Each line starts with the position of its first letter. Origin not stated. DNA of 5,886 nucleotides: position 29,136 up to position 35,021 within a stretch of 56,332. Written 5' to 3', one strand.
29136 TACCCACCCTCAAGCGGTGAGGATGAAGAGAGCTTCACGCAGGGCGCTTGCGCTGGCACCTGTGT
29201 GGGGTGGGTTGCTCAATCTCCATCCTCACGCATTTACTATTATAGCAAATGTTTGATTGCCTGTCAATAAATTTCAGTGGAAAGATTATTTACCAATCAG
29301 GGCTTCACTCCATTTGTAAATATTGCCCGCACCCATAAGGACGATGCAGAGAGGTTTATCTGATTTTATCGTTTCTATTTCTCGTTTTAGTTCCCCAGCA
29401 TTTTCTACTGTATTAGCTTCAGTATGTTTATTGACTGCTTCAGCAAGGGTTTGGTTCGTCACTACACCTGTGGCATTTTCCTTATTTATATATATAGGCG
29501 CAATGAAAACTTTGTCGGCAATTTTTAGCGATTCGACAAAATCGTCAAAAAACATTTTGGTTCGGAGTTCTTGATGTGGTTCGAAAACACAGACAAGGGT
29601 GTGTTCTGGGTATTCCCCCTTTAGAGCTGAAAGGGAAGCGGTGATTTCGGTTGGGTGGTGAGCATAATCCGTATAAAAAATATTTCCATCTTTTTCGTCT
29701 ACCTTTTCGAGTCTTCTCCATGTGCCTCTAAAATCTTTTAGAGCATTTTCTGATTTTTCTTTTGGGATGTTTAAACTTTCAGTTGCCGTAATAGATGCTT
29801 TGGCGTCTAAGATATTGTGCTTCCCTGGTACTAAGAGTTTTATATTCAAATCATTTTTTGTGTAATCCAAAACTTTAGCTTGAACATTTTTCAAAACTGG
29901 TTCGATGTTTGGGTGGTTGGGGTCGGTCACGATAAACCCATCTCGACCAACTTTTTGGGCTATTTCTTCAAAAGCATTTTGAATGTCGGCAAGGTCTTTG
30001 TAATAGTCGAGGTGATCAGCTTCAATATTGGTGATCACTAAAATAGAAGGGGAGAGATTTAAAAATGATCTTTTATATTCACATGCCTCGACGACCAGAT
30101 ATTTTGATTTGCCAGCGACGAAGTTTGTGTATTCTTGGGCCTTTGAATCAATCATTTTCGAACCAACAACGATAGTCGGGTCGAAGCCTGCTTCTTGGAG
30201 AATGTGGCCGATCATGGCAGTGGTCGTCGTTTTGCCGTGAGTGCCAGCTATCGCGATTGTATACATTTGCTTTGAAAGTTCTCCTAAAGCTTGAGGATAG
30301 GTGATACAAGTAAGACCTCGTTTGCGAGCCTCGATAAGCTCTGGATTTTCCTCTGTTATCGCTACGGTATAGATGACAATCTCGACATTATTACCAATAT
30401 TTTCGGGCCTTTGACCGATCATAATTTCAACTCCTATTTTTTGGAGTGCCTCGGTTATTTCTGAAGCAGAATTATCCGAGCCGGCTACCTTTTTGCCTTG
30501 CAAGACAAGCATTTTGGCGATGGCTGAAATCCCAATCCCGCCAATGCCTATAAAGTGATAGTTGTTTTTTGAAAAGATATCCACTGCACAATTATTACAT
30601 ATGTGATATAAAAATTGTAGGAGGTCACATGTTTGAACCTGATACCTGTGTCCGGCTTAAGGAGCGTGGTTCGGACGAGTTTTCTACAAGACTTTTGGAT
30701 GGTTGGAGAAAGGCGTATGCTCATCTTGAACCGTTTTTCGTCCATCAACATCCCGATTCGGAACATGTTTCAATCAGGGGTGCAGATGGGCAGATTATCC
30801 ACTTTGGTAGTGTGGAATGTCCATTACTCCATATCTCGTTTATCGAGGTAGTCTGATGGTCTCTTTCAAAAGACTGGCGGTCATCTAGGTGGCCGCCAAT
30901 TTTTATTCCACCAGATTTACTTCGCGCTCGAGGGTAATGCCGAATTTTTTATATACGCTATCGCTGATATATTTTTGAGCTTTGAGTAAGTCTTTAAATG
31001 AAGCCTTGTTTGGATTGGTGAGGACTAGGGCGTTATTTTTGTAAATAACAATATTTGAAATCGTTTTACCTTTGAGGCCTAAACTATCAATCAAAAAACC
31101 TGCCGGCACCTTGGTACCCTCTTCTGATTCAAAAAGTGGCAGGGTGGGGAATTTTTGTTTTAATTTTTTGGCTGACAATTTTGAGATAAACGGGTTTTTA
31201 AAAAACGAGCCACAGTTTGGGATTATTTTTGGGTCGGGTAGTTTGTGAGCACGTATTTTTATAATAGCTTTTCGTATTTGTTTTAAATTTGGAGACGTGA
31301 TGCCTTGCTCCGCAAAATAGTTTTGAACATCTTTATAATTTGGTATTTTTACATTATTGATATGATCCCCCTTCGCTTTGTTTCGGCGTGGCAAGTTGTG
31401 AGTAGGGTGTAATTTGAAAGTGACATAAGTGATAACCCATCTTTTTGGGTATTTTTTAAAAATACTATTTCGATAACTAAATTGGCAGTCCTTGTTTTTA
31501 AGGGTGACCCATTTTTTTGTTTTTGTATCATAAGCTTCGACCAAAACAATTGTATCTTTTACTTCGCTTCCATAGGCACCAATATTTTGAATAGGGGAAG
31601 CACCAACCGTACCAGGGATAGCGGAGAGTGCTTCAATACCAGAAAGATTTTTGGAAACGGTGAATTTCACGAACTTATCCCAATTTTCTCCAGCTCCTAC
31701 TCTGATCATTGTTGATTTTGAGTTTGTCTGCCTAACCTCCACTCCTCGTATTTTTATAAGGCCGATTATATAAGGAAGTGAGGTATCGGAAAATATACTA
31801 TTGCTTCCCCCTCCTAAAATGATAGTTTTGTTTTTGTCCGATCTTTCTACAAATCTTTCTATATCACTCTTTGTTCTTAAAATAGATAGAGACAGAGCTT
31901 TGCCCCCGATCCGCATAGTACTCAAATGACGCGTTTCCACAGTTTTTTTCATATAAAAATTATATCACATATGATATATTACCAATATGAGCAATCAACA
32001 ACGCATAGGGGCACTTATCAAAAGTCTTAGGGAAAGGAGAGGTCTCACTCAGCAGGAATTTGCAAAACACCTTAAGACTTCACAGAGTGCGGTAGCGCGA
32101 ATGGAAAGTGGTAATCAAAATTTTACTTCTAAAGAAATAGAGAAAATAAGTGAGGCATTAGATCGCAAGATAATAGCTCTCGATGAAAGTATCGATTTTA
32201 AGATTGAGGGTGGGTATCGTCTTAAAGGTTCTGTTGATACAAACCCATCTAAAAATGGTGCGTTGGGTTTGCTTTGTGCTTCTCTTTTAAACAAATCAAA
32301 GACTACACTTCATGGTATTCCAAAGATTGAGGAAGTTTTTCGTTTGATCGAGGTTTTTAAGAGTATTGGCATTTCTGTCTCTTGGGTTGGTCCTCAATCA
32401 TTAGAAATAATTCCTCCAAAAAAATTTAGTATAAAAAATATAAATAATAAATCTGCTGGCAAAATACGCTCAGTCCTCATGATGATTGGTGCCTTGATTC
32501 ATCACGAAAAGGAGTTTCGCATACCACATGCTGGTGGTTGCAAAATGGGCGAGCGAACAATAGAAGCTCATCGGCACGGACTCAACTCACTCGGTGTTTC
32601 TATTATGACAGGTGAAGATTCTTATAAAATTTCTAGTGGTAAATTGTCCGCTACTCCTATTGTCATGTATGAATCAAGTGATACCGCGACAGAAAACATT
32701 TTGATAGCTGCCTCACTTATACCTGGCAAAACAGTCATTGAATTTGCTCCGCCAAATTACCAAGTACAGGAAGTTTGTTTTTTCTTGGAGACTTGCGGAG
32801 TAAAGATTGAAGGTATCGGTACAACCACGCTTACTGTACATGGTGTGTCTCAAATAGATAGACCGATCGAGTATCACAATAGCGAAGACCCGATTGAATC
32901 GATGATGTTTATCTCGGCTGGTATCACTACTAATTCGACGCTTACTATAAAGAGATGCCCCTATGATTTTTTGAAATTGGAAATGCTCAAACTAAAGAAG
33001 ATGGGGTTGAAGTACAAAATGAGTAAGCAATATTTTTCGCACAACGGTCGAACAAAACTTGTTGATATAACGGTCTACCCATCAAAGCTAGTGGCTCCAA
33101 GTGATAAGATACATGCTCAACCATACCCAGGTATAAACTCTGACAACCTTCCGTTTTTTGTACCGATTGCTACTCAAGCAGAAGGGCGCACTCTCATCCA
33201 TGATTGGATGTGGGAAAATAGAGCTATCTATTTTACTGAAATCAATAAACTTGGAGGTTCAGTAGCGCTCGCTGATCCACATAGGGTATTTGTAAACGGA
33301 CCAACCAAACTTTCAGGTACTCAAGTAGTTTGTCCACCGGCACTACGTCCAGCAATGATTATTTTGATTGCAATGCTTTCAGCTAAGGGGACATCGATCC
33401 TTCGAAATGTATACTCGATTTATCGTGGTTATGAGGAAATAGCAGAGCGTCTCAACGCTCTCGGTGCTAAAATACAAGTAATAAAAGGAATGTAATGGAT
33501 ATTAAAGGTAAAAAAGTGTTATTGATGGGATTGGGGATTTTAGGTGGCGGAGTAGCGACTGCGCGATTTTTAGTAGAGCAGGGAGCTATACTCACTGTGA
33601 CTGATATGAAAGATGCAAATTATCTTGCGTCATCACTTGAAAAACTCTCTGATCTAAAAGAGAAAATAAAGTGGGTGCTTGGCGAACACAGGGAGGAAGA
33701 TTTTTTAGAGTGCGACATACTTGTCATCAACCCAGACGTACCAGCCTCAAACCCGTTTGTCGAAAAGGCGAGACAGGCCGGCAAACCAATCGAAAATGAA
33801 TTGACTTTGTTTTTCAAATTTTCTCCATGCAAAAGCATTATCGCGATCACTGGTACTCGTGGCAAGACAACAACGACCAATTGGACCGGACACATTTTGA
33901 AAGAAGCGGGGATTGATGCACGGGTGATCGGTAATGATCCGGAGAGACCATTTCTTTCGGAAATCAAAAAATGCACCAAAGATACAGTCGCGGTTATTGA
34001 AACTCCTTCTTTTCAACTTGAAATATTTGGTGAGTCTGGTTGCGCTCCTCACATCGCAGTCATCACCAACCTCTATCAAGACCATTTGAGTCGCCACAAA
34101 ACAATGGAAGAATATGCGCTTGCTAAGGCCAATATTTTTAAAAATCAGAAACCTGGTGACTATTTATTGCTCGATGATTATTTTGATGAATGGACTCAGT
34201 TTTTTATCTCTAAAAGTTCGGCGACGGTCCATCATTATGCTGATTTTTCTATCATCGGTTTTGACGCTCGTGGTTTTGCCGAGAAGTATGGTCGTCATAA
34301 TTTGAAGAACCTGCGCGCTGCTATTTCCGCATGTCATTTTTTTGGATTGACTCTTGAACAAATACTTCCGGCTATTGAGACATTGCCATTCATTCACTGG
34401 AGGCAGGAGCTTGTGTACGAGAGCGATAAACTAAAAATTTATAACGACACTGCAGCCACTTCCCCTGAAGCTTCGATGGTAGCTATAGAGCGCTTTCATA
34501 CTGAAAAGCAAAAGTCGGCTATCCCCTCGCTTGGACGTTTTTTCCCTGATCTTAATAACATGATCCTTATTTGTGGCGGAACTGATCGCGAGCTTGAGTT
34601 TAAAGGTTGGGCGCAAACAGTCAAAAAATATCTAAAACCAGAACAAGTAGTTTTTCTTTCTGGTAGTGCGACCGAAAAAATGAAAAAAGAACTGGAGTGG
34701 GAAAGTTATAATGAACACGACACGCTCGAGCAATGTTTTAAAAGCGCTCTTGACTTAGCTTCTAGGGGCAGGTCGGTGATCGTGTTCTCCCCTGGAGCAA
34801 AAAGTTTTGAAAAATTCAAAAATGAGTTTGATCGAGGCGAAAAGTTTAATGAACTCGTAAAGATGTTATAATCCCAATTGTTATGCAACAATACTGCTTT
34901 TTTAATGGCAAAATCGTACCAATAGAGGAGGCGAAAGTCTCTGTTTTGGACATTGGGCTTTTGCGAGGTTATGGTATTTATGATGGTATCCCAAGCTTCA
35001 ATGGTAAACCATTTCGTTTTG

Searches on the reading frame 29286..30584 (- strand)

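Call 8: search_protein_families(library=pfam, proteins=[window:29286-30584:-], max_evalue=0.01)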
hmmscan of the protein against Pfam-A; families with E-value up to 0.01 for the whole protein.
window:29286-30584:- (432 aa): 3 families
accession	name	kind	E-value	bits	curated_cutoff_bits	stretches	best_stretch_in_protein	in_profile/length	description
PF01225.30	Mur_ligase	-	2e-23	83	21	1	9-107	2-94/95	Mur ligase family, catalytic domain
PF08245.18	Mur_ligase_M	-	2.1e-19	70.7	24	1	112-246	1-150/200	Mur ligase middle domain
PF02875.26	Mur_ligase_C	-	6.3e-16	59.8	28.4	1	290-420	1-127/127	Mur ligase, glutamate ligase domain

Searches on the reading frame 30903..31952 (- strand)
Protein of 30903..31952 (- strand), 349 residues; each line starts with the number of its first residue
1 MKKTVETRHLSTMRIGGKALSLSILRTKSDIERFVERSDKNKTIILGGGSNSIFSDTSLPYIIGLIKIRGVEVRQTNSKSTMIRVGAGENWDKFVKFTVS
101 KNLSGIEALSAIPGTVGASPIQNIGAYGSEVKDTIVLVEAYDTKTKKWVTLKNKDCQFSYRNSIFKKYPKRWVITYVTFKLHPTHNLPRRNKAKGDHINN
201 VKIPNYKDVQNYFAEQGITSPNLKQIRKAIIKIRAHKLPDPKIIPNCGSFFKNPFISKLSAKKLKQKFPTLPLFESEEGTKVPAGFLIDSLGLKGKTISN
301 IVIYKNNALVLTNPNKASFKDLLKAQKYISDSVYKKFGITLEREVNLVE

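Call 8: search_protein_families(library=pfam, proteins=[window:30903-31952:-], max_evalue=0.01)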
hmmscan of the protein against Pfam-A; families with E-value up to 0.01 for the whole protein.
window:30903-31952:- (349 aa): 2 families
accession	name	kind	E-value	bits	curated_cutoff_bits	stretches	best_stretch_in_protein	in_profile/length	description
PF02873.21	MurB_C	-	3.5e-23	82.1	27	1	225-348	1-99/99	UDP-N-acetylenolpyruvoylglucosamine reductase, C-terminal domain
PF01565.28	FAD_binding_4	-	2.4e-13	50.4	26.4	1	27-149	9-136/139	FAD binding domain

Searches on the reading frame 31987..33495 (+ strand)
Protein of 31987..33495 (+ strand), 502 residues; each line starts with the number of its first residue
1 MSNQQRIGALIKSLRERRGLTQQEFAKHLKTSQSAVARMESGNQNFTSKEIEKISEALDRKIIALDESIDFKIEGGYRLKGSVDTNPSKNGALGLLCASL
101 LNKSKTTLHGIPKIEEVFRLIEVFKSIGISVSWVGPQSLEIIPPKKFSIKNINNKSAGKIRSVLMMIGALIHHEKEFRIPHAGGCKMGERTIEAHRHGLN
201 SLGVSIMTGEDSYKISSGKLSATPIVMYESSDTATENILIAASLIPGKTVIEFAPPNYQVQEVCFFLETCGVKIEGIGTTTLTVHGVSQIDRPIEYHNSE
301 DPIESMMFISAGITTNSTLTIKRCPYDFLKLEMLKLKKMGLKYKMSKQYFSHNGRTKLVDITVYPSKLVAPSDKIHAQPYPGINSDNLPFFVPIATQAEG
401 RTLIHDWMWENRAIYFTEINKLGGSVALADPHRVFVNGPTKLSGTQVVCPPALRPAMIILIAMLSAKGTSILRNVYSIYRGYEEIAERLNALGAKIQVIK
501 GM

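Call 9: search_protein_families(library=pfam, proteins=[window:31987-33495:+], max_evalue=0.001)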
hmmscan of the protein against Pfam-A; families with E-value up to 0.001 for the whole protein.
window:31987-33495:+ (502 aa): 6 families
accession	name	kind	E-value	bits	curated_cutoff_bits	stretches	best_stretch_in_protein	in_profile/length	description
PF00275.25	EPSP_synthase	-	1.2e-41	143.3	22.8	1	74-489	2-417/417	EPSP synthase (3-phosphoshikimate 1-carboxyvinyltransferase)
PF01381.28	HTH_3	-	5e-12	46.1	23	1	11-62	1-52/55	Helix-turn-helix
PF13560.12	HTH_31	-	1.6e-10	41.6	27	1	7-58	2-54/64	Helix-turn-helix domain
PF12844.13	HTH_19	-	5.8e-07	29.8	30.2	1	8-58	1-51/64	Helix-turn-helix domain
PF20432.4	Xre-like-HTH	-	0.00016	22.4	25.8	1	11-55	15-59/63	Antitoxin Xre-like helix-turn-helix domain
PF13744.12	HTH_37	-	0.00066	19.9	27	0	6-45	18-57/80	Helix-turn-helix domain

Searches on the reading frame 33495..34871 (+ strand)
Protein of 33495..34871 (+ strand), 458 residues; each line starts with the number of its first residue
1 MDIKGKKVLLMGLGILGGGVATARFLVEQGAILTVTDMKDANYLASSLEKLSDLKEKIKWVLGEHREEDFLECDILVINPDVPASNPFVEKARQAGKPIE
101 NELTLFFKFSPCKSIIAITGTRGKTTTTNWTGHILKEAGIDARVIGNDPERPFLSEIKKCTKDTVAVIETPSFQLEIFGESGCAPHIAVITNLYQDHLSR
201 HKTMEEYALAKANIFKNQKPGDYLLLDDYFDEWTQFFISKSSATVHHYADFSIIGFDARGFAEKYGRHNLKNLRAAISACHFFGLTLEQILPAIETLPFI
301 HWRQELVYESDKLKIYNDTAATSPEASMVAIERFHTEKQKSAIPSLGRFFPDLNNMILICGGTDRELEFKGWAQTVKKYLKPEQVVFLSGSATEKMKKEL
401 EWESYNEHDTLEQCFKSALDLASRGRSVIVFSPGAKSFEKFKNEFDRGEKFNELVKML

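Call 9: search_protein_families(library=pfam, proteins=[window:33495-34871:+], max_evalue=0.001)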
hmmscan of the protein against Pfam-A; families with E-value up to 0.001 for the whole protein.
window:33495-34871:+ (458 aa): 2 families
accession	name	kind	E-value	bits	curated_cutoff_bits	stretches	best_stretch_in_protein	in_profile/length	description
PF08245.18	Mur_ligase_M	-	1.3e-23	84.5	24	1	118-250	1-144/200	Mur ligase middle domain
PF21799.2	MurD-like_N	-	8e-12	45.7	27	1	6-99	1-86/88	Mur ligase MurD-like, N-terminal domain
